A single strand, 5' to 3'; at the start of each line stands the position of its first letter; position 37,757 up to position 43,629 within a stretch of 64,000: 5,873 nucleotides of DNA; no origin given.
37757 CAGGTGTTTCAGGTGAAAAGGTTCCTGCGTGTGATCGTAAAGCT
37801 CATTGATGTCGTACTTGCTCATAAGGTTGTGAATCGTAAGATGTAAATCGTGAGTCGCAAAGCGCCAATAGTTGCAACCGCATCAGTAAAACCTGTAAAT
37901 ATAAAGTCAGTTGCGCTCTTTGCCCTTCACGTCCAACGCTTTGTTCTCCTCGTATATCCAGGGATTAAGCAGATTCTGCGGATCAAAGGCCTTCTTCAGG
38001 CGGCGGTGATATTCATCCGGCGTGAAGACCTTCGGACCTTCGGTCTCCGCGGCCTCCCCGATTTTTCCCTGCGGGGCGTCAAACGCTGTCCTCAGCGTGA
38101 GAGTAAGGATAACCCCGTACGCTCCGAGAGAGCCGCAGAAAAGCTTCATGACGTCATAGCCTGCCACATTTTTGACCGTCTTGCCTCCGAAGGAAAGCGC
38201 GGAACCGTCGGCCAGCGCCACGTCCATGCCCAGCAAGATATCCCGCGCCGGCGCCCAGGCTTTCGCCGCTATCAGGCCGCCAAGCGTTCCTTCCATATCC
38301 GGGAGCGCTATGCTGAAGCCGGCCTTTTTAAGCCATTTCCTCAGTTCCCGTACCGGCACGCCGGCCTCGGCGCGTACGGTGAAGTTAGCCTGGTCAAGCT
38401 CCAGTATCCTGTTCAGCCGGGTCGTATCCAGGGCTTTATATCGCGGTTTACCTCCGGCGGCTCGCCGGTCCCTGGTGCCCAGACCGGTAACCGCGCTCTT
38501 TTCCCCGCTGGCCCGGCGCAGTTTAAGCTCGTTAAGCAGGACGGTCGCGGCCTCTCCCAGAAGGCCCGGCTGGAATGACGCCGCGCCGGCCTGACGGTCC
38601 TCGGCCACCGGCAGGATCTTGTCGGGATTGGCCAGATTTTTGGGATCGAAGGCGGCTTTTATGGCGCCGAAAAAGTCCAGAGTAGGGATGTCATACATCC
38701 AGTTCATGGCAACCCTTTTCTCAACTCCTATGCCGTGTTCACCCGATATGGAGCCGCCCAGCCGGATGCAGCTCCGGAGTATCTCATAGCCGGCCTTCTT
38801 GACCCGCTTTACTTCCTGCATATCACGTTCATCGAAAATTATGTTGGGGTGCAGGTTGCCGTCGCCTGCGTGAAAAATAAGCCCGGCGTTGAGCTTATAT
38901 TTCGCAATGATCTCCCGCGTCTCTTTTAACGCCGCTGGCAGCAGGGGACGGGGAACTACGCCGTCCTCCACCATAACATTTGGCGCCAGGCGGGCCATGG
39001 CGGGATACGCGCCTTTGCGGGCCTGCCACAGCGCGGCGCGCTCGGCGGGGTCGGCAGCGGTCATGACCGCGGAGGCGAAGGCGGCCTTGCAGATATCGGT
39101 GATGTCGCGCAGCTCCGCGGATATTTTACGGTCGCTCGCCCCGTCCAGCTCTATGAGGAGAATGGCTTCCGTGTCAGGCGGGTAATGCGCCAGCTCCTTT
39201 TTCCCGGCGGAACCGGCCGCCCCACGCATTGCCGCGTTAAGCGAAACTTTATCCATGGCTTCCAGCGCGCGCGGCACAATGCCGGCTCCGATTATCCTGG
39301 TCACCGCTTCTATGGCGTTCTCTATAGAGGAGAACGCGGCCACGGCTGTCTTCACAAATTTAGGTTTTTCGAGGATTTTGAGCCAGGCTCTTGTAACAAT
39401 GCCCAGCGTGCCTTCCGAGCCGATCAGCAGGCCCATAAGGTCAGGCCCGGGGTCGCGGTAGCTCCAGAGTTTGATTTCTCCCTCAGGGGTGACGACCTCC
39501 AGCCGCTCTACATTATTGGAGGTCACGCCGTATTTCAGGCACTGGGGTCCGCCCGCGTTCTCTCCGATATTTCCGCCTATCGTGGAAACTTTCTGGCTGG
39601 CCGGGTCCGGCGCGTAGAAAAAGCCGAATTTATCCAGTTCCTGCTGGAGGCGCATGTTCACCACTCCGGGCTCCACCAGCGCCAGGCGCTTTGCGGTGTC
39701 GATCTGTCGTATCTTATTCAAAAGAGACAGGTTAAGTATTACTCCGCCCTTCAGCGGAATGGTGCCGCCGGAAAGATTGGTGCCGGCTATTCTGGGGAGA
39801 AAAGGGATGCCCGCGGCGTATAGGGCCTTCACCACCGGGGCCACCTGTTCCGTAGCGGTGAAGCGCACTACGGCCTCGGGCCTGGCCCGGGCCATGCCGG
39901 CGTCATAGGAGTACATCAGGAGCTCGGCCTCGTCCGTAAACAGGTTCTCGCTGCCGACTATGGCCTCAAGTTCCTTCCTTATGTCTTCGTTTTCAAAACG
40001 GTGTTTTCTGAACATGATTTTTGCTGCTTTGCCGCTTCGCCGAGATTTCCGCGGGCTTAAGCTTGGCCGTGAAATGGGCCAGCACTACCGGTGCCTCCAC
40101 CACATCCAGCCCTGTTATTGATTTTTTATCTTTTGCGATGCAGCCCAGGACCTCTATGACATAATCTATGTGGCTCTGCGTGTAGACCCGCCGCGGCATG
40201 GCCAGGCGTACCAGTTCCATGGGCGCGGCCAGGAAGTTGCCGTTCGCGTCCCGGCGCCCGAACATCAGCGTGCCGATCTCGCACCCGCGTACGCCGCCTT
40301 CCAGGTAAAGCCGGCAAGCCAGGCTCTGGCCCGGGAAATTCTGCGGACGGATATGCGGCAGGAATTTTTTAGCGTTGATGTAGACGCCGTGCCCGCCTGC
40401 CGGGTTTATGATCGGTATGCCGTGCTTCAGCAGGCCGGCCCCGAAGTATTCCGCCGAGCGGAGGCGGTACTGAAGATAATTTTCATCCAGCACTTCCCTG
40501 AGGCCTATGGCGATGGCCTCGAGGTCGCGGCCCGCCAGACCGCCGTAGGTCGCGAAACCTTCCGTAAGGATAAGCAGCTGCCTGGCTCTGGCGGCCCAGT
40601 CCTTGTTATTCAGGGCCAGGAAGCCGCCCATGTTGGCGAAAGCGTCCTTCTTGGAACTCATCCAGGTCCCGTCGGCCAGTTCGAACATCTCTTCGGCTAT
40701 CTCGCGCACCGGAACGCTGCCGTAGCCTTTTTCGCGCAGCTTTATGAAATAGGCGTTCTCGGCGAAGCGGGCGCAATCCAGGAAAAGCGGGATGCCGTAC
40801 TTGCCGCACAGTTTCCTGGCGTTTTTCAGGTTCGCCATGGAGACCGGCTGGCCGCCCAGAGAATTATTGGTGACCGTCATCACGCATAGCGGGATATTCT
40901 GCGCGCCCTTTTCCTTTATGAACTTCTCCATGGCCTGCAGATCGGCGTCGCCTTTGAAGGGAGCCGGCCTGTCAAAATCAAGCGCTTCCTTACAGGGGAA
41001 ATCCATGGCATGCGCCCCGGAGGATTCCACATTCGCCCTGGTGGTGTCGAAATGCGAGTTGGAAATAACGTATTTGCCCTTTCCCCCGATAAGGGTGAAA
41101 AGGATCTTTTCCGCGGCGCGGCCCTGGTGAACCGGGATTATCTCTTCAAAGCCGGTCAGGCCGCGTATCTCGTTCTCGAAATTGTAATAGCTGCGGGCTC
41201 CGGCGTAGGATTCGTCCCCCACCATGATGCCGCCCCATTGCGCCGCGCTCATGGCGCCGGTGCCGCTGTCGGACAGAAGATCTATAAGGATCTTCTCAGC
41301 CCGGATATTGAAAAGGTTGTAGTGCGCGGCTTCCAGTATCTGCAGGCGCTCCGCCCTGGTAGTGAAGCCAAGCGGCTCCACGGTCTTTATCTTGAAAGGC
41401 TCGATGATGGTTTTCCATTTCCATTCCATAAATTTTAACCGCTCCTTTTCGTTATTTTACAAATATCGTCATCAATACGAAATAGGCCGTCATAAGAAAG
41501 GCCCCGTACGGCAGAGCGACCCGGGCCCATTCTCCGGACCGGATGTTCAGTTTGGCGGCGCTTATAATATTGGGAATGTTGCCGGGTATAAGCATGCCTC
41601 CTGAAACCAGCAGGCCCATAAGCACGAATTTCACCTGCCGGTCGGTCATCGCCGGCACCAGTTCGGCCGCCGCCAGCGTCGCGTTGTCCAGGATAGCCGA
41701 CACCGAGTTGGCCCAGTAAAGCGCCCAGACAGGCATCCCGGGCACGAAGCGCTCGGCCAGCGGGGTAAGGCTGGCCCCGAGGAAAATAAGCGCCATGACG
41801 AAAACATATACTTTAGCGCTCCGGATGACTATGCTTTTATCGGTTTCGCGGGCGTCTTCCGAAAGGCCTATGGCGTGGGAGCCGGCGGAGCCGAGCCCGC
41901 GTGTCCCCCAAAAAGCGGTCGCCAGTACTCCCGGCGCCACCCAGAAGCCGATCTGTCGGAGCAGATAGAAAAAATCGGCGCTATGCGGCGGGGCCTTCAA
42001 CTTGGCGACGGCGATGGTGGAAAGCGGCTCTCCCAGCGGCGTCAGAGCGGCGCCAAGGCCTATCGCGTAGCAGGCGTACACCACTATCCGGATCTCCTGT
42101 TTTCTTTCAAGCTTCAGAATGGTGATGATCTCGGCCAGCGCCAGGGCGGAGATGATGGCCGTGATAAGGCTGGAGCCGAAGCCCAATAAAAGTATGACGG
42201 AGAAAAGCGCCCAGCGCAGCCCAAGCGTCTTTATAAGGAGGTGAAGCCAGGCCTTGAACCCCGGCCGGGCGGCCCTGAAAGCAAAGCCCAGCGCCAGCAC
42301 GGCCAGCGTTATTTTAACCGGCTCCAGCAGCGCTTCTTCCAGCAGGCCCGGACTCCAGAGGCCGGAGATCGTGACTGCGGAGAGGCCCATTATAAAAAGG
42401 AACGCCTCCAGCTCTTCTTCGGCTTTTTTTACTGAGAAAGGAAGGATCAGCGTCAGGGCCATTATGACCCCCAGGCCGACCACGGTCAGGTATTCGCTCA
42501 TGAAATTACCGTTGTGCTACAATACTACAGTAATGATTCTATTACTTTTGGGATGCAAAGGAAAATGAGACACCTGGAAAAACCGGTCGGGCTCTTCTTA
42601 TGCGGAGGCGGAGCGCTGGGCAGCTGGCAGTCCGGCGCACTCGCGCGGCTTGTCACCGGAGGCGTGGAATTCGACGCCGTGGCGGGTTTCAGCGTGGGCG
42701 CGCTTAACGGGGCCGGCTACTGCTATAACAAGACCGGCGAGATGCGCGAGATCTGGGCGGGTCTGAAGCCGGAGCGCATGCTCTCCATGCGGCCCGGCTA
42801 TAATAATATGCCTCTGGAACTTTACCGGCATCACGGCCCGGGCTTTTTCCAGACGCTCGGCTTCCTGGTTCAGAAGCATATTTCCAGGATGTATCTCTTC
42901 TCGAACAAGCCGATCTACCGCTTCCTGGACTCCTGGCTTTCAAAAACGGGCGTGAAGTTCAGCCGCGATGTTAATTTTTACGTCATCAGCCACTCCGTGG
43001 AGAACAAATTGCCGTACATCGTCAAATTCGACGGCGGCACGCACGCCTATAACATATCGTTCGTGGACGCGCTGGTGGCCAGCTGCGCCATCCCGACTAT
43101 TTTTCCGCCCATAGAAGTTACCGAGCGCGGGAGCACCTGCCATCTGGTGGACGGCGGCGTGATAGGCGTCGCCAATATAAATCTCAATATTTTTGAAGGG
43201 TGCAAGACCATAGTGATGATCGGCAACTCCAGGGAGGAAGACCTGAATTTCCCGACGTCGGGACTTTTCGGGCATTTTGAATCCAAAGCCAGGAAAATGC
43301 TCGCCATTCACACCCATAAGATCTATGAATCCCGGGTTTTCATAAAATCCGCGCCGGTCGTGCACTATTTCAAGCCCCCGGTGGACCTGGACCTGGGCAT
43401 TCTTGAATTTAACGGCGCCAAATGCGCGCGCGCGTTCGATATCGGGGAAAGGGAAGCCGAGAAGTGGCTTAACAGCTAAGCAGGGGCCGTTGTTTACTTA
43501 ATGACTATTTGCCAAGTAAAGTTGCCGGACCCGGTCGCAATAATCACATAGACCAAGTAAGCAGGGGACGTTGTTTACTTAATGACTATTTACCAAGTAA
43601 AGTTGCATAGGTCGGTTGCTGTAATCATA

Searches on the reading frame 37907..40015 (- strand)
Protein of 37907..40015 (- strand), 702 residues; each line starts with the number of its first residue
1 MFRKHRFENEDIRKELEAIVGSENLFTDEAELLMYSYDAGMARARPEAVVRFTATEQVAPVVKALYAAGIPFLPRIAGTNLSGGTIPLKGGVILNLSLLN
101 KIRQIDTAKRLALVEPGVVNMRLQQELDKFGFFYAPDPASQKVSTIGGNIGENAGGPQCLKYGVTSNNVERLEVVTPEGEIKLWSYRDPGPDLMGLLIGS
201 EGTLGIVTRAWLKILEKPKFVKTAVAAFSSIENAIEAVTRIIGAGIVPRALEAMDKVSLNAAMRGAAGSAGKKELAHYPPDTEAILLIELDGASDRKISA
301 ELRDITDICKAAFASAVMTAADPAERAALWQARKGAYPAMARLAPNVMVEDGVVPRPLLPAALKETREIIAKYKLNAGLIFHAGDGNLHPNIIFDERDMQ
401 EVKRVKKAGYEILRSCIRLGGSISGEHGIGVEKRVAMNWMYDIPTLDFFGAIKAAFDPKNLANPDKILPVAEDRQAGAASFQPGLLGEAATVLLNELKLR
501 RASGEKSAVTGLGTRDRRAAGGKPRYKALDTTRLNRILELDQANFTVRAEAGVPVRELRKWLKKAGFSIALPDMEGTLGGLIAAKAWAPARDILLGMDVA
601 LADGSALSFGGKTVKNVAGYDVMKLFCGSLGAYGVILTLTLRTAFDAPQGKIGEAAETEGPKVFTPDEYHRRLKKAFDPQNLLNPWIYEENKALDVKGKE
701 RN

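Call 32: search_protein_families(library=pfam, proteins=[window:37907-40015:-], max_evalue=0.0001)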
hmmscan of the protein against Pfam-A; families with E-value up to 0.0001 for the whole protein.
window:37907-40015:- (702 aa): 2 families
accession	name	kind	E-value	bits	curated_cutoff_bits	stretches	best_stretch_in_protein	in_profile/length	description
PF02913.24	FAD-oxidase_C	-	3.8e-73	246.7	21.2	1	217-467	1-248/248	FAD linked oxidases, C-terminal domain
PF01565.28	FAD_binding_4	-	2.4e-51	173.6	26.4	2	46-181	1-135/139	FAD binding domain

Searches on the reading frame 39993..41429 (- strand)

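Call 32: search_protein_families(library=pfam, proteins=[window:39993-41429:-], max_evalue=0.0001)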
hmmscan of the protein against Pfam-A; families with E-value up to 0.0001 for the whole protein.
window:39993-41429:- (478 aa): 1 family
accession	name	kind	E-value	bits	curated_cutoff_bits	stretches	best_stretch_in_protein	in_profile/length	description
PF01212.27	Beta_elim_lyase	-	2.4e-75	254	27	1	50-425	1-286/288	Beta-eliminating lyase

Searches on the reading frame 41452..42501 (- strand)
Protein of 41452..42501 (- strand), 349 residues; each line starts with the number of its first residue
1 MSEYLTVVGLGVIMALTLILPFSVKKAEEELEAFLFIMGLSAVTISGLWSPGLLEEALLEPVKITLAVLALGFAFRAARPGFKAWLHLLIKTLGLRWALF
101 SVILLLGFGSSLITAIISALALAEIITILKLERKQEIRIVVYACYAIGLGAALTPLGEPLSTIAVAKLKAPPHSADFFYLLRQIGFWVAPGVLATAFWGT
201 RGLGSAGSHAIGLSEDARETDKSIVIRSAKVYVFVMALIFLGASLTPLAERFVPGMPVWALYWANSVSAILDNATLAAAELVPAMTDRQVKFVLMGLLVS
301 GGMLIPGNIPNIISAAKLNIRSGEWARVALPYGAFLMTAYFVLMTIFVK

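Call 32: search_protein_families(library=pfam, proteins=[window:41452-42501:-], max_evalue=0.0001)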
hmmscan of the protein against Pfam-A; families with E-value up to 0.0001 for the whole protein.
window:41452-42501:- (349 aa): 1 family
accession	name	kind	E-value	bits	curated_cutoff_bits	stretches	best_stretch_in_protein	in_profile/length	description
PF07854.18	DUF1646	-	5.4e-106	355.3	21.4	1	9-345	3-345/347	Protein of unknown function (DUF1646)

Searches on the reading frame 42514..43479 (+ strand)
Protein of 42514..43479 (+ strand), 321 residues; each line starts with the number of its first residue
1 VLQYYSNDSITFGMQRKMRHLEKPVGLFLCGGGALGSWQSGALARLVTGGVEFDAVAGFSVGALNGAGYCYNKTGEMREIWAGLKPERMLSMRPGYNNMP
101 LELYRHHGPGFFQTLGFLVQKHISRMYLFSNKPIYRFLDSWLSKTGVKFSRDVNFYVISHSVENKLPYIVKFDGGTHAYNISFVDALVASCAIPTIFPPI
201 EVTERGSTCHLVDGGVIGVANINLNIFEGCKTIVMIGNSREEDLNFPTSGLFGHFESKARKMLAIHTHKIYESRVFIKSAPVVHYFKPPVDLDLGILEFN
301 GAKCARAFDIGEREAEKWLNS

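Call 32: search_protein_families(library=pfam, proteins=[window:42514-43479:+], max_evalue=0.0001)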
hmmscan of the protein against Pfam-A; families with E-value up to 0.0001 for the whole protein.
window:42514-43479:+ (321 aa): 1 family
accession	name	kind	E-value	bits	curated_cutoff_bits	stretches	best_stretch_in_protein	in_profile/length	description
PF01734.28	Patatin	-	7.2e-22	79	27.7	1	27-217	1-182/191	Patatin-like phospholipase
